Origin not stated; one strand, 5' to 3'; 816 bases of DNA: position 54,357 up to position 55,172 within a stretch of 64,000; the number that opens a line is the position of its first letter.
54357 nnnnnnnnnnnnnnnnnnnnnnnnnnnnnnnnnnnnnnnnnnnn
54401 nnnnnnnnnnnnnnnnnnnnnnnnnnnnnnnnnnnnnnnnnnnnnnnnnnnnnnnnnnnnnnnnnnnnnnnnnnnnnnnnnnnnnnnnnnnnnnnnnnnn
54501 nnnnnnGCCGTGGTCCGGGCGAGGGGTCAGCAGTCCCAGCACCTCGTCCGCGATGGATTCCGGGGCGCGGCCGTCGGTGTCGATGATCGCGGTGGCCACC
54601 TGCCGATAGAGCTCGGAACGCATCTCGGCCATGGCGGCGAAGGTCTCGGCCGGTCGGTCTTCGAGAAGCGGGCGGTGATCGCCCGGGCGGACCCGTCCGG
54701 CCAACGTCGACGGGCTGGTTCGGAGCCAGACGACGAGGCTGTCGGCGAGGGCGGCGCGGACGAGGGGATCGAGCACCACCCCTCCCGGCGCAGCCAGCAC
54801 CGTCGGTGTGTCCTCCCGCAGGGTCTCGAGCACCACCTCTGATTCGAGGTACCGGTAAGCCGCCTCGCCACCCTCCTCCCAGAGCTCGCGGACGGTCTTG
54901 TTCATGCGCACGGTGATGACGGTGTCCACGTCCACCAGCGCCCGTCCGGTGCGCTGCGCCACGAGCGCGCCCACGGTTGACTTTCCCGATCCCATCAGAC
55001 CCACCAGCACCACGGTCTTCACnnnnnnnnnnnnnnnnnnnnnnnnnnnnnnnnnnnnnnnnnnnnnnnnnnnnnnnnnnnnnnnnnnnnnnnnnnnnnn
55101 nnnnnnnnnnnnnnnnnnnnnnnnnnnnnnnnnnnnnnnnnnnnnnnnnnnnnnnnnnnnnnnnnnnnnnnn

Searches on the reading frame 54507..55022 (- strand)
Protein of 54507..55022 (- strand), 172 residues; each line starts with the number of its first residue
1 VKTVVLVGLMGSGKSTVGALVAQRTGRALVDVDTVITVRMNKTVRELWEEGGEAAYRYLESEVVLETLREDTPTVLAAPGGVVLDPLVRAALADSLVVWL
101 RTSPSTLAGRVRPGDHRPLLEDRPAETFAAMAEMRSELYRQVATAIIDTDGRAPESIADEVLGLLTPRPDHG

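Call 29: search_protein_families(library=ncbifam, proteins=[window:54507-55022:-], max_evalue=0.001)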
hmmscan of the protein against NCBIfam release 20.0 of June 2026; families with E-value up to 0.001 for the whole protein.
seq(172 aa): 13 families
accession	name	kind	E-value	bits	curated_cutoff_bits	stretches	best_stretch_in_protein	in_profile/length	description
NF010552.0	PRK13946.1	equivalog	1.9e-33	115.7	186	1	2-167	24-189/198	shikimate kinase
NF010554.0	PRK13948.1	equivalog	5.3e-28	97.9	217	1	4-162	13-170/192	shikimate kinase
NF010553.0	PRK13947.1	equivalog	4.2e-27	95.4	204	1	1-162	1-162/173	shikimate kinase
NF006015.0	PRK08154.1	subfamily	3.7e-26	92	204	1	3-164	138-301/314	anaerobic benzoate catabolism transcriptional regulator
NF002988.0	PRK03731.1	equivalog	1.4e-23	83.5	161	1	2-166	3-169/174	shikimate kinase AroL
NF010556.0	PRK13951.1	equivalog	9.2e-23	80.8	560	1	4-144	3-140/492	bifunctional shikimate kinase AroK/3-dehydroquinate synthase AroB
NF003456.0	PRK05057.1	equivalog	1.6e-22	80.2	195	1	2-165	5-170/173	shikimate kinase AroK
NF040667.1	hom_kin_desulfo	exception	1e-20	74.2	197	1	3-164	2-161/163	homoserine kinase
NF006610.0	PRK09169.1-4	subfamily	9e-20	68.9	4299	1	2-147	2866-3012/3056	hypothetical protein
NF010627.0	PRK14021.1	equivalog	3.5e-19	68.6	565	1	4-167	9-176/542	bifunctional shikimate kinase/3-dehydroquinate synthase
NF010555.0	PRK13949.1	equivalog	5.1e-18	65.8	180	1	1-150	1-154/175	shikimate kinase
NF003012.0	PRK03839.1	equivalog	2.9e-06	27.4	152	1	5-166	4-152/180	putative kinase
NF001866.0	PRK00625.1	equivalog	0.00048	20.3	142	1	2-111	1-113/173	shikimate kinase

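Call 30: search_protein_families(library=pfam, proteins=[window:54507-55022:-], max_evalue=0.001)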
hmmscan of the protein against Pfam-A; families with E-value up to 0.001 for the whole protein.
seq(172 aa): 3 families
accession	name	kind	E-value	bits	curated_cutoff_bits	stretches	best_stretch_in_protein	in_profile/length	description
PF01202.28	SKI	-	1.2e-36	126.6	22.1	1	10-163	1-156/159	Shikimate kinase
PF13671.12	AAA_33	-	4.5e-07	30.7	27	1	4-132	2-137/143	AAA domain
PF13238.12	AAA_18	-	1.5e-06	29.2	29.4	1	4-112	1-109/128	AAA domain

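Call 61: search_solved_structures(query=window:54507-55022:-, max_evalue=0.00001, show_alignments=3)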
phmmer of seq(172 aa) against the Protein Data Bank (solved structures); distinct sequences matched with E-value up to 0.00001: 14.
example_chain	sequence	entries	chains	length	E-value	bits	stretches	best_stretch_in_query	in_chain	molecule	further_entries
1l4u_A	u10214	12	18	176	5e-25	91.6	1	4-169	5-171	SHIKIMATE KINASE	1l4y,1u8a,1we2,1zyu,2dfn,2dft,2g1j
2iyq_A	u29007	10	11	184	5.9e-25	91.4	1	4-169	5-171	SHIKIMATE KINASE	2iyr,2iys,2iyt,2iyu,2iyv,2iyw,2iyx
3trf_A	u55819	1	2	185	3e-18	69.6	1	3-162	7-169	Shikimate kinase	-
1kag_A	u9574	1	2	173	1.5e-17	67.3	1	3-165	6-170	Shikimate kinase I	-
4y0a_A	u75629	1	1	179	3.1e-17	66.3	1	3-165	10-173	Shikimate kinase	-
3nwj_A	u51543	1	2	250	1.4e-14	57.7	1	3-139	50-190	AtSK2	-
1zuh_A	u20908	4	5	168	4e-14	56.2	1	2-157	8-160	Shikimate kinase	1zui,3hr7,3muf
3n2e_A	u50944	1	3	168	4.1e-14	56.1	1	2-164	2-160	Shikimate kinase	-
3mrs_A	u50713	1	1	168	2.8e-13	53.4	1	2-157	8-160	Shikimate kinase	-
2pt5_A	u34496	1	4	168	2.8e-12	50.2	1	4-162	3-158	Shikimate kinase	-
3vaa_A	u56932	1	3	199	2.3e-11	47.2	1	3-141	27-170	Shikimate kinase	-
1shk_A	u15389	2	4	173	9.4e-11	45.2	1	4-161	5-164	SHIKIMATE KINASE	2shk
1e6c_A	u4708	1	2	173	1.7e-09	41.1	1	4-161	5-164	SHIKIMATE KINASE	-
1via_A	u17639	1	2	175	6.6e-06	29.5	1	2-157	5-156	shikimate kinase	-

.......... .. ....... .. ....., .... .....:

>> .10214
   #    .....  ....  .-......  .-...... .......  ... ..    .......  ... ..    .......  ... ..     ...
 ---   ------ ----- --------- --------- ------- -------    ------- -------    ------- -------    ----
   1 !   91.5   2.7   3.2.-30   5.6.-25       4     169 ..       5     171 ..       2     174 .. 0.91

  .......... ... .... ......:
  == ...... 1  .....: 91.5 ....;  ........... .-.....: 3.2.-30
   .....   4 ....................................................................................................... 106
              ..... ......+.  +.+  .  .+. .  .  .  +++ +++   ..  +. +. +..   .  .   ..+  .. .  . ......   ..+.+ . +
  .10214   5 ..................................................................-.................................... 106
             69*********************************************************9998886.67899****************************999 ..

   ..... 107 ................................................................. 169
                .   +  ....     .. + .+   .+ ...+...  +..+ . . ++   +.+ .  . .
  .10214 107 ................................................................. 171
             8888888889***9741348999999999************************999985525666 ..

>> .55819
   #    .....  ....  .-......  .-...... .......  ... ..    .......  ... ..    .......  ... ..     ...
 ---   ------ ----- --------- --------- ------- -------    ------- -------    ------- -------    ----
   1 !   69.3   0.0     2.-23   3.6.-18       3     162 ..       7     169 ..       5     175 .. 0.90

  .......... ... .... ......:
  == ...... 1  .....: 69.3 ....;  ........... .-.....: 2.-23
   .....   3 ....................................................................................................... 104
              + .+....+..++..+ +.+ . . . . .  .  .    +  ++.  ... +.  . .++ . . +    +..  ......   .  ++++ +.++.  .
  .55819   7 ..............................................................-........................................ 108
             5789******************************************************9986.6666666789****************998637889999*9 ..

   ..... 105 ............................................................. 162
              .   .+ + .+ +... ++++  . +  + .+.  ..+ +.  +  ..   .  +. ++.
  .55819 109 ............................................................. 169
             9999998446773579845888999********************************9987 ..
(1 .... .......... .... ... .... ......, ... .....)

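Call 81: find_homologous_proteins(query=window:54507-55022:-, max_evalue=1e-15)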
Query seq(172 aa) (172 aa): 1499 proteins with E <= 1e-15 among 4117 candidates; the best 120 are listed.
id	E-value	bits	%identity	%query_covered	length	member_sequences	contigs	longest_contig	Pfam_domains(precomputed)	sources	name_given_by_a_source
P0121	3.8e-100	350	97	100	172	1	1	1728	PF13671.13,PF01202.29,PF13238.13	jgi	jgi:shikimate kinase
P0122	2.4e-96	338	96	98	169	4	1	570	PF13671.13,PF01202.29,PF13238.13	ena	-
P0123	3.1e-96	338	96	98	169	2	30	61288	PF13671.13,PF01202.29,PF13238.13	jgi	-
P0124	4.7e-96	337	95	98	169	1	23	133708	PF13671.13,PF01202.29,PF13238.13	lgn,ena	-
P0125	9.3e-96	336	95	98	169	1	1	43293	PF13671.13,PF01202.29,PF13238.13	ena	-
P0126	7.9e-94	330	93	99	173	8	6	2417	PF13671.13,PF01202.29,PF13238.13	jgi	jgi:shikimate kinase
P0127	5.8e-92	324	92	98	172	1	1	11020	PF13671.13,PF01202.29,PF13238.13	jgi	jgi:shikimate kinase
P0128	3.5e-91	321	91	100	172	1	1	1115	PF13671.13,PF01202.29,PF13238.13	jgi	jgi:shikimate kinase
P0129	5.9e-91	321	89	100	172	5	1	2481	PF13671.13,PF01202.29,PF13238.13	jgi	jgi:shikimate kinase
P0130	1.0e-90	320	88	100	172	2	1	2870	PF13671.13,PF01202.29,PF13238.13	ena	-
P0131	2.8e-90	318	89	99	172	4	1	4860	PF13671.13,PF01202.29,PF13238.13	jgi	jgi:shikimate kinase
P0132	7.1e-90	317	89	99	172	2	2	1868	PF13671.13,PF01202.29,PF13238.13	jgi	jgi:shikimate kinase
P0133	2.6e-89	315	89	99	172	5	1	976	PF13671.13,PF01202.29,PF13238.13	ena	-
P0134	4.1e-89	315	89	99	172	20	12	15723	PF13671.13,PF01202.29,PF13238.13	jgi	jgi:shikimate kinase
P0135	1.9e-88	312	88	99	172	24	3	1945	PF13671.13,PF01202.29,PF13238.13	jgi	jgi:shikimate kinase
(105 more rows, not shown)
